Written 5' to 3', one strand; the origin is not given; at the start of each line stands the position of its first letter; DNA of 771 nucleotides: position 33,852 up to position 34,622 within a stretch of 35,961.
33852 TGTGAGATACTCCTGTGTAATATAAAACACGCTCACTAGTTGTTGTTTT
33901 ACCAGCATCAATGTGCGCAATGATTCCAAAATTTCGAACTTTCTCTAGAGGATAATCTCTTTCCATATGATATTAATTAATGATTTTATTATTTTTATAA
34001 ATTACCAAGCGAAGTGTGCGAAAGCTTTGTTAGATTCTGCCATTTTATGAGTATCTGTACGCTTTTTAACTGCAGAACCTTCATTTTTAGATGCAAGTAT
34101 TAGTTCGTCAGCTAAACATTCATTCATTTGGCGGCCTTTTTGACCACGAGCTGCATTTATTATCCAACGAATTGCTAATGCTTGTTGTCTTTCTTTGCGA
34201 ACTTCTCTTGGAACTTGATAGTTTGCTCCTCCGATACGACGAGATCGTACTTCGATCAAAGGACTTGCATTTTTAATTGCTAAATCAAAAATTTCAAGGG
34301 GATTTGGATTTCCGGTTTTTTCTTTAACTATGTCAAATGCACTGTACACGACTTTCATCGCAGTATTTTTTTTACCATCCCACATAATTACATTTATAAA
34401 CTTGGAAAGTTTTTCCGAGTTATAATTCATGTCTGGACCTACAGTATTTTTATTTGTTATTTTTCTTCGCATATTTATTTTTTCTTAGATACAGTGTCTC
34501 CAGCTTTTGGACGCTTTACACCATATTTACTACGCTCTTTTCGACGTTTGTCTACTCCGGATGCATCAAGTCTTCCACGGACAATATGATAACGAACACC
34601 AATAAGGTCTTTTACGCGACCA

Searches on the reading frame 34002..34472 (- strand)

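Call 59: search_protein_families(library=pfam, proteins=[window:34002-34472:-], max_evalue=0.001)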
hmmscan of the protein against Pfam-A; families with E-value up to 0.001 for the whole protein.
window:34002-34472:- (156 aa): 1 family
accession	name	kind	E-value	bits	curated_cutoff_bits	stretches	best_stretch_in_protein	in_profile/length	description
PF00177.27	Ribosomal_S7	-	5.2e-60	201.8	24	1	1-149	1-148/148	Ribosomal protein S7p/S5e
